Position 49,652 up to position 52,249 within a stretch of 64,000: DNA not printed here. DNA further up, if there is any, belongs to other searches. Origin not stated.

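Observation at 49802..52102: Compact low-GC Mrr-nuclease / STAND-NTPase fusion (NLR- or Avs-like antiviral candidate)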

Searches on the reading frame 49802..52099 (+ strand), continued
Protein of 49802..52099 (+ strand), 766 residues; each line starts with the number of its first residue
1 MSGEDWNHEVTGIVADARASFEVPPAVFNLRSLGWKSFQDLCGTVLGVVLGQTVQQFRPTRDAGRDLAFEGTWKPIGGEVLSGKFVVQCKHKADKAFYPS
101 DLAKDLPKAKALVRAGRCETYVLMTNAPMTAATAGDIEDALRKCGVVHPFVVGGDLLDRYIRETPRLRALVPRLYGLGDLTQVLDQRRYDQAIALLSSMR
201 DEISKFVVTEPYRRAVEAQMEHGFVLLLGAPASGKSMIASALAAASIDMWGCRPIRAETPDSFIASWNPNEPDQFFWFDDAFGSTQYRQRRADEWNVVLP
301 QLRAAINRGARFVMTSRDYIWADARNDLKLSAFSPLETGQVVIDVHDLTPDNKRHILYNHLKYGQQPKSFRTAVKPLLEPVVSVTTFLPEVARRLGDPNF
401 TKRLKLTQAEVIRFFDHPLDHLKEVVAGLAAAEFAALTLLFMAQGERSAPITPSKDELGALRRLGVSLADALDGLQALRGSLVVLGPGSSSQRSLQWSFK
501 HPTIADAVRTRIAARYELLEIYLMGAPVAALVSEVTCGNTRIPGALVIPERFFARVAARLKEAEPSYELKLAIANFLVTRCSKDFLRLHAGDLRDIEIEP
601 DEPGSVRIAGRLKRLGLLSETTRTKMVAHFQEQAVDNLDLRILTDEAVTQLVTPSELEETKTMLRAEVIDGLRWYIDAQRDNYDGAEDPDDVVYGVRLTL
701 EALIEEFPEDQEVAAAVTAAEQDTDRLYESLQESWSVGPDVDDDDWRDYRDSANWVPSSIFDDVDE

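Call 53: search_dna_similar(query=window:49802-52099:+, collection=plasmids, mode=protein, max_rows=30)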
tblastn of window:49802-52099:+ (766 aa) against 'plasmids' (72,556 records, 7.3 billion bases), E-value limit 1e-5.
Records with a match: 37; places in all: 38; records where one place covers at least 80% of the query: 20.
Best place of each record, by identity: <60% 37.
By first word of the organism name: Piscirickettsia 9; Rhizobium 7; Streptomyces 3; Bradyrhizobium 2; Neorhizobium 2; Methylocella 2; Mesorhizobium 2; Sinorhizobium 2; Roseibium 1; Brucella 1; and 6 more.
By predicted mobility (MOB-suite, as given by PLSDB): non-mobilizable 18; conjugative 15; mobilizable 4.
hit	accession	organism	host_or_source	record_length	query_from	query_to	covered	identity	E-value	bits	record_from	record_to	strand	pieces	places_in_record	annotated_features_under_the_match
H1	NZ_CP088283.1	Bradyrhizobium quebecense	soybean cv. AC Glengarry,Cell ...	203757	16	701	90%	39.6%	9e-123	413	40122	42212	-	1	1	hypothetical protein | nucleotidyl transferase AbiEii/AbiGii toxin family protein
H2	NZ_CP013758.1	Piscirickettsia salmonis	Salmo salar,liver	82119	27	707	89%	39.9%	7e-139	460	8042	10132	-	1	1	hypothetical protein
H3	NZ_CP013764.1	Piscirickettsia salmonis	Salmo salar,liver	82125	27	707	89%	39.9%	7e-139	460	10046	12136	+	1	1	hypothetical protein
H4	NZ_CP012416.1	Piscirickettsia salmonis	Salmo salar,Kidney,kidney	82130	27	707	89%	39.9%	7e-139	460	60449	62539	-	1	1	hypothetical protein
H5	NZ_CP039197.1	Piscirickettsia salmonis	Salmo salar,cell culture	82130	27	707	89%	39.9%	7e-139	460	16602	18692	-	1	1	hypothetical protein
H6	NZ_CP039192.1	Piscirickettsia salmonis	Salmo salar,cell culture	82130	27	707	89%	39.9%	7e-139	460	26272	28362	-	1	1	hypothetical protein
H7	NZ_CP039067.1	Piscirickettsia salmonis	Oncorhynchus mykiss,cell culture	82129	27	707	89%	39.9%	7e-139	460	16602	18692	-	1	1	hypothetical protein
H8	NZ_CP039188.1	Piscirickettsia salmonis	Salmo salar,cell culture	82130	27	707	89%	39.9%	7e-139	460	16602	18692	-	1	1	hypothetical protein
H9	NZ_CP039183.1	Piscirickettsia salmonis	Salmo salar,cell culture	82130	27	707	89%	39.9%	7e-139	460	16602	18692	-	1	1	hypothetical protein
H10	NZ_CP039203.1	Piscirickettsia salmonis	Salmo salar,cell culture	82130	27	707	89%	39.9%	7e-139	460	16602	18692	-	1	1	hypothetical protein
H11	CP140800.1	Rhizobium beringeri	Trifolium pratense,whole organism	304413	16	703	90%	36.7%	1e-57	405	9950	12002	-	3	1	hypothetical protein (x2)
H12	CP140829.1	Rhizobium beringeri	Trifolium pratense,whole organism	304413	16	703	90%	36.7%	1e-57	405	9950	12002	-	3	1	hypothetical protein (x2)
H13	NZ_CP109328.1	Streptomyces sp. NBC_01591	-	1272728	28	694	87%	37.5%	2e-108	372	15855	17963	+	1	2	none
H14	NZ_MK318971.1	Rhizobium rhizogenes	-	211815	28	691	87%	36.1%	3e-108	370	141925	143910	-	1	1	hypothetical protein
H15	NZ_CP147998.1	Neorhizobium sp. EC2-8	-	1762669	23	659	83%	37.1%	4e-106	365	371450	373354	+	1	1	record has no annotation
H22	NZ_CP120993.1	Streptomyces laculatispora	-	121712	19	391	49%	28.3%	3e-12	78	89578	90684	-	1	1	restriction endonuclease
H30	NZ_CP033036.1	Agrobacterium fabrum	-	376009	28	379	46%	23.2%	3e-8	65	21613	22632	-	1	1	restriction endonuclease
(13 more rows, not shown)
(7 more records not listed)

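Call 54: search_dna_similar(query=window:49802-52099:+, collection=phages, mode=protein, max_rows=20)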
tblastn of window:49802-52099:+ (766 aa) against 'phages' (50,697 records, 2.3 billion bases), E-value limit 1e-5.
Records with a match: 1; places in all: 1; records where one place covers at least 80% of the query: 0.
Best place of each record, by identity: <60% 1.
By first word of the organism name: Bacteriophage 1.
By host as written in the record: - 1.
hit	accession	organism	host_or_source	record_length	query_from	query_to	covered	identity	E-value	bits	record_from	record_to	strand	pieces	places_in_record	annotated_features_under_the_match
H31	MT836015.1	Bacteriophage sp.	human fecal samples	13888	28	397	48%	22.5%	4e-8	63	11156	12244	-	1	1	record has no annotation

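Call 55: get_annotated_region(hit=H1, flank=8000)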
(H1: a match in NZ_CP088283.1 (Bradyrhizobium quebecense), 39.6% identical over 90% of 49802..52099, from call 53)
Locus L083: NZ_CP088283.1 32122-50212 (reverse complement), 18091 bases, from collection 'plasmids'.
description: Bradyrhizobium quebecense strain 12S5 plasmid pBq12S5
organism: Bradyrhizobium quebecense (NCBI taxid 2748629)
taxonomy: Bacteria; Pseudomonadota; Alphaproteobacteria; Hyphomicrobiales; Nitrobacteraceae; Bradyrhizobium; Bradyrhizobium quebecense
host: -; source: soybean cv. AC Glengarry,Cell Culture,root nodule from soybean plant inoculated with root zone soil from ...; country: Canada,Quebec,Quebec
typing (MOB-suite, as given by PLSDB): conjugative; replicon rep_cluster_506; relaxase MOBP; mating-pair formation MPF_T
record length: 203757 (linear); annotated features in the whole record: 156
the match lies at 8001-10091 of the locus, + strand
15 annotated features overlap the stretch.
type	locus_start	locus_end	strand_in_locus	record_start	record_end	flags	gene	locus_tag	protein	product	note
CDS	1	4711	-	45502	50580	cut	-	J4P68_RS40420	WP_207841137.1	AAA family ATPase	-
CDS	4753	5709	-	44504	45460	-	-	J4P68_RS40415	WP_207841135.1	hypothetical protein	-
CDS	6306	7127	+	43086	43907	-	-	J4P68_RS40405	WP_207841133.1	type IV toxin-antitoxin system AbiEi family antitoxin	-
CDS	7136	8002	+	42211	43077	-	-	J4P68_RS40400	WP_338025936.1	nucleotidyl transferase AbiEii/AbiGii toxin family protein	-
CDS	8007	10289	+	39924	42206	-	-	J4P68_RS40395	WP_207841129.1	hypothetical protein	-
CDS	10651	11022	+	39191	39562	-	-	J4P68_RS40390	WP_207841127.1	hypothetical protein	-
CDS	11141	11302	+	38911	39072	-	-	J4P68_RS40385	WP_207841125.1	hypothetical protein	-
CDS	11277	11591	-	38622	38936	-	-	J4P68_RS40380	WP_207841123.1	hypothetical protein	-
CDS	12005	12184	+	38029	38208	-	-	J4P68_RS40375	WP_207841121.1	hypothetical protein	-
CDS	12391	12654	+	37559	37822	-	-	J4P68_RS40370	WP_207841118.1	hypothetical protein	-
CDS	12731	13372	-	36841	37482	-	-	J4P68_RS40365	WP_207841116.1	hypothetical protein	-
CDS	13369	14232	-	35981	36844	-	istB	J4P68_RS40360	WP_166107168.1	IS21-like element helper ATPase IstB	-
CDS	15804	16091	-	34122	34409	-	-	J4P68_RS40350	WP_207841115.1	hypothetical protein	-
CDS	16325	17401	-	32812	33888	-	-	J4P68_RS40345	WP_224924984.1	relaxase/mobilization nuclease domain-containing protein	-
CDS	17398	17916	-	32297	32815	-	mobC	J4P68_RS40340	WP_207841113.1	plasmid mobilization relaxosome protein MobC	-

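Call 56: get_annotated_region(hit=H2, flank=8000)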
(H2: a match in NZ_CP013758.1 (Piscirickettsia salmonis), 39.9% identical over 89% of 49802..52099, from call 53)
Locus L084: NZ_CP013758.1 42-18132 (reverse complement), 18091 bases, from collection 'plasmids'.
description: Piscirickettsia salmonis strain AY6492A plasmid p1PS1, complete sequence
organism: Piscirickettsia salmonis (NCBI taxid 1238)
taxonomy: Bacteria; Pseudomonadota; Gammaproteobacteria; Thiotrichales; Piscirickettsiaceae; Piscirickettsia; Piscirickettsia salmonis
host: -; source: Salmo salar,liver; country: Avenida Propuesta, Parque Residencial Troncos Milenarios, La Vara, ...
typing (MOB-suite, as given by PLSDB): mobilizable; relaxase MOBF
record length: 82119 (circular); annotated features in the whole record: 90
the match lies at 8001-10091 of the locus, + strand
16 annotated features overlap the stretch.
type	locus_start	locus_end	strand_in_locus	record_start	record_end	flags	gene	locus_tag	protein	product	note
CDS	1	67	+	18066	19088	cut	-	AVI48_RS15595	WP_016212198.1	AAA family ATPase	-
CDS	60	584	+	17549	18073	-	-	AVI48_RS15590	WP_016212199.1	hypothetical protein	-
CDS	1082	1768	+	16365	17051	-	-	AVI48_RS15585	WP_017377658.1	Fic family protein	-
CDS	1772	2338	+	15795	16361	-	-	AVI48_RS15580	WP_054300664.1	recombinase family protein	GO:0006310 - DNA recombination [Evidence IEA]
CDS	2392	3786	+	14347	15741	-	-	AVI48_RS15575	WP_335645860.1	DEAD/DEAH box helicase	-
CDS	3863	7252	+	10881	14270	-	-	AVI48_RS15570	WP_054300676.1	TM0106 family RecB-like putative nuclease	-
CDS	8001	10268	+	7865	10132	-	-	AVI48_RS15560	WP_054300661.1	hypothetical protein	-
CDS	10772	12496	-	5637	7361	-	-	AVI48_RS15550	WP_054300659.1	ATP-binding protein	-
CDS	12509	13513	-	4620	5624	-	-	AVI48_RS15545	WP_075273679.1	SIR2 family protein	-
CDS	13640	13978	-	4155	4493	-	-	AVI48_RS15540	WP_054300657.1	hypothetical protein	-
CDS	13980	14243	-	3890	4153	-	-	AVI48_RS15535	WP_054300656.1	hypothetical protein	-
CDS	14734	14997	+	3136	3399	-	-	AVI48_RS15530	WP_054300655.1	RNA-binding protein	-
CDS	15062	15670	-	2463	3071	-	-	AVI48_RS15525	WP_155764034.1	ankyrin repeat domain-containing protein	-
CDS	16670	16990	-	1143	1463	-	-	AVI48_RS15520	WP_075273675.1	UvrD-helicase domain-containing protein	-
CDS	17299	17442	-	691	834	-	-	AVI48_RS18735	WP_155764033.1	hypothetical protein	-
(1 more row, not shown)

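Call 57: find_encoding_contigs(protein=P0016, flank=8000, max_places=4)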
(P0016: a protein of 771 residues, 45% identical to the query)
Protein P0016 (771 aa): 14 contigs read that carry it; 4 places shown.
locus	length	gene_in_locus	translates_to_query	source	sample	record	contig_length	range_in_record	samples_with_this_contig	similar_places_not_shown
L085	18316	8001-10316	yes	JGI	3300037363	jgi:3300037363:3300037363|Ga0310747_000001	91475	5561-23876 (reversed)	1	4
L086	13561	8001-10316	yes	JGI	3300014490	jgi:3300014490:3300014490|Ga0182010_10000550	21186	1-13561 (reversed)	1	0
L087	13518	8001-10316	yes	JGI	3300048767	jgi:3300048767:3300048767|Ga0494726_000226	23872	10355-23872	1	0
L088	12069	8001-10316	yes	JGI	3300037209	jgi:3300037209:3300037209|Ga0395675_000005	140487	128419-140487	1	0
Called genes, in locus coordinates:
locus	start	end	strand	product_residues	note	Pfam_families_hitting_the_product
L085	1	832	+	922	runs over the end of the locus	PF00989:PAS, PF08448:PAS_4, PF08447:PAS_3, PF00990:GGDEF, PF00563:EAL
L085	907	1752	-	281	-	PF00702:Hydrolase, PF13344:Hydrolase_6, PF13242:Hydrolase_like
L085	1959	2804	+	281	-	PF05991:NYN_YacP (faint)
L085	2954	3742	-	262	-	PF13560:HTH_31, PF13744:HTH_37 (weak), PF01381:HTH_3 (weak)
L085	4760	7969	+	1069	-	PF08471:Ribonuc_red_2_N, PF02867:Ribonuc_red_lgC, PF12637:TSCPD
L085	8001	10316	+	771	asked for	PF20720:nSTAND3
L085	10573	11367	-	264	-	PF00378:ECH_1, PF16113:ECH_2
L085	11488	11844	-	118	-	PF04430:DUF498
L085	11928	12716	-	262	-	PF18914:DUF5666 (weak)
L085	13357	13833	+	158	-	PF11188:DUF2975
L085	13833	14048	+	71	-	PF13443:HTH_26, PF01381:HTH_3 (weak)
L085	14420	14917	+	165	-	PF03551:PadR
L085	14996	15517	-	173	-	-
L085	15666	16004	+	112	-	PF00903:Glyoxalase (weak), PF18029:Glyoxalase_6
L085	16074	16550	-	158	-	PF06983:3-dmu-9_3-mt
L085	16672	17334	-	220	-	PF05175:MTS (weak), PF06325:PrmA, PF13649:Methyltransf_25 (weak)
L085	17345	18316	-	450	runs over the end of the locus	PF04542:Sigma70_r2, PF08281:Sigma70_r4_2, PF20239:DUF6596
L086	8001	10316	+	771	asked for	PF20720:nSTAND3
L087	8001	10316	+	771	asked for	PF20720:nSTAND3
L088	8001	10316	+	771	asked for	PF20720:nSTAND3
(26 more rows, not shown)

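Call 58: find_encoding_contigs(protein=P0111, flank=8000, max_places=2)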
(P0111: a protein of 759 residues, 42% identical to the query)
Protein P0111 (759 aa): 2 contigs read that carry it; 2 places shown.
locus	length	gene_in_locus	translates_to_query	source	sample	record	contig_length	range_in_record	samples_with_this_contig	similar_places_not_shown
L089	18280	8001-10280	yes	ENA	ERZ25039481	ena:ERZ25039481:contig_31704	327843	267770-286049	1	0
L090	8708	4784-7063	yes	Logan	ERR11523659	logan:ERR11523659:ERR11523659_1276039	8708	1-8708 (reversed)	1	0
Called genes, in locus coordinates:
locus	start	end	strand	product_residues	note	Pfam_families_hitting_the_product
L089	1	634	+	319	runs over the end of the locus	PF11453:DUF2950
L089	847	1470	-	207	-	PF00027:cNMP_binding, PF13545:HTH_Crp_2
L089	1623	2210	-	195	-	-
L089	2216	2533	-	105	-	-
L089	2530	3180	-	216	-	PF01656:CbiA, PF02374:ArsA_ATPase (faint), PF07015:VirC1, PF09140:MipZ (weak), PF10609:ParA (faint), PF13614:AAA_31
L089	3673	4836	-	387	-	PF11972:HTH_13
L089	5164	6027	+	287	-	PF00239:Resolvase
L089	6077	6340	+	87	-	-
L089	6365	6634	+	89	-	-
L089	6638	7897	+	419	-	PF13657:Couple_hipA, PF07804:HipA_C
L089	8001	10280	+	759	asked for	PF20720:nSTAND3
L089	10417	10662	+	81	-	-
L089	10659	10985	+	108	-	-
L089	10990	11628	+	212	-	-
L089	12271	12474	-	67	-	-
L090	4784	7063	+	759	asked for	PF20720:nSTAND3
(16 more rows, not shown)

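Call 59: find_encoding_contigs(protein=P0073, flank=8000, max_places=2)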
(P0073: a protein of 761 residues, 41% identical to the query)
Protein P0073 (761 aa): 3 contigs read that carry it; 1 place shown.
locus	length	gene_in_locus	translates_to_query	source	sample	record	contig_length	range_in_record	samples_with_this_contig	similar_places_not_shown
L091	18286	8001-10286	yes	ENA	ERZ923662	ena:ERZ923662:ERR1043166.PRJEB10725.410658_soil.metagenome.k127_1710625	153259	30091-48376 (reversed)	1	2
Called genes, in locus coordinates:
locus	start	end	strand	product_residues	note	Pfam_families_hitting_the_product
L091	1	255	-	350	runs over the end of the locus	-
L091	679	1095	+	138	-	-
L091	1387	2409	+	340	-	PF01435:Peptidase_M48 (weak)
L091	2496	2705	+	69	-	-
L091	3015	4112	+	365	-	PF14022:DUF4238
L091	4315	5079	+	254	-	PF13391:HNH_2 (weak)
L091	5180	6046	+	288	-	-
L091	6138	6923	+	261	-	-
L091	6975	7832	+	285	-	PF18730:HEPN_Cthe2314 (weak)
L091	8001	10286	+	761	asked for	PF20720:nSTAND3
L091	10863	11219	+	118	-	-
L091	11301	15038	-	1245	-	-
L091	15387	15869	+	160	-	PF02463:SMC_N (weak), PF13175:AAA_15, PF13476:AAA_23, PF13304:AAA_21 (weak)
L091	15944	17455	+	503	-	PF13175:AAA_15, PF13304:AAA_21, PF20469:OLD-like_TOPRIM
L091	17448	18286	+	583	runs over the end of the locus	PF00580:UvrD-helicase, PF13245:AAA_19, PF00580:UvrD-helicase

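Call 70: find_encoding_contigs(protein=P0063, flank=8000, max_places=2)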
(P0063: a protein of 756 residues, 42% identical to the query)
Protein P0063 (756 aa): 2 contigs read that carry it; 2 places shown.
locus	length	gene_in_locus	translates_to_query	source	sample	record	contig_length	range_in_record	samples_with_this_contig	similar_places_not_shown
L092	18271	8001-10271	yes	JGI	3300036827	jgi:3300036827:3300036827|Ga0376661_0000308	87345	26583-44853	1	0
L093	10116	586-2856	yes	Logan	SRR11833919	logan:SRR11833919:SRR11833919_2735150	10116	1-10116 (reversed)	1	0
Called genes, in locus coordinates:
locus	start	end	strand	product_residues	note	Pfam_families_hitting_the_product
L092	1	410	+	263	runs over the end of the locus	PF19865:DUF6338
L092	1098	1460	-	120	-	PF13744:HTH_37, PF13560:HTH_31 (weak), PF01381:HTH_3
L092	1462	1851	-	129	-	PF05973:Gp49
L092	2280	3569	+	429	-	-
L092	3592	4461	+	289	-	PF02586:SRAP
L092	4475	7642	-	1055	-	PF02811:PHP, PF07733:DNA_pol3_alpha, PF17657:DNA_pol3_finger, PF14579:HHH_6, PF01336:tRNA_anti-codon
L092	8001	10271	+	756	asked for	PF20720:nSTAND3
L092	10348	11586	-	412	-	-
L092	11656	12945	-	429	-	-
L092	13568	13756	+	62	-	-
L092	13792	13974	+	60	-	-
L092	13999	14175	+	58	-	-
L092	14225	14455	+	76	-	-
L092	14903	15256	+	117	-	PF02979:NHase_alpha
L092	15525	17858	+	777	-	PF21084:WHD_DUF4423_like (weak), PF02624:YcaO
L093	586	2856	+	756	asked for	PF20720:nSTAND3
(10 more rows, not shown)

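Call 71: find_encoding_contigs(protein=P0031, flank=8000, max_places=2)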
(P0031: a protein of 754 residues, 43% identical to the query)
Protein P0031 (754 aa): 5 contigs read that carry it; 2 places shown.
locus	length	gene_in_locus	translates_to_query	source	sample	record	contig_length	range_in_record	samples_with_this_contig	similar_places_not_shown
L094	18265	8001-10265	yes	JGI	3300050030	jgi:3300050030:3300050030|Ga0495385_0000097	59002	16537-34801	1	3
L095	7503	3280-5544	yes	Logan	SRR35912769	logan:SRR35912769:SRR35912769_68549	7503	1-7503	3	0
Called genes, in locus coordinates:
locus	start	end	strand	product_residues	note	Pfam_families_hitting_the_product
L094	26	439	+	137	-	-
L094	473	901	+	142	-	PF10137:CAP12-PCTIR_TIR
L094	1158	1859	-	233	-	PF01434:Peptidase_M41 (faint)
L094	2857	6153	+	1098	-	PF16794:fn3_4 (faint), PF19743:ASTN1_2_fn3 (faint), PF25788:Ig_Rha78A_N (faint), PF16655:PhoD_N (faint), PF25059:FN3_DSCAM-DSCAML_C (faint), PF00041:fn3, PF16656:Pur_ac_phosph_N (weak), PF00041:fn3, +1 more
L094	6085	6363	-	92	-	-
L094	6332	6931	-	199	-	-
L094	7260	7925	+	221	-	-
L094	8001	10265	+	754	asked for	PF20720:nSTAND3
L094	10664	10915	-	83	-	-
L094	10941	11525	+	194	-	PF00589:Phage_integrase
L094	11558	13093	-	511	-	PF05876:GpA_ATPase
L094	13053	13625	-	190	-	-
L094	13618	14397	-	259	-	PF02195:ParB_N (weak)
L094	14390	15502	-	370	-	PF02086:MethyltransfD12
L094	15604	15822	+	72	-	-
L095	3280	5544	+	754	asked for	PF20720:nSTAND3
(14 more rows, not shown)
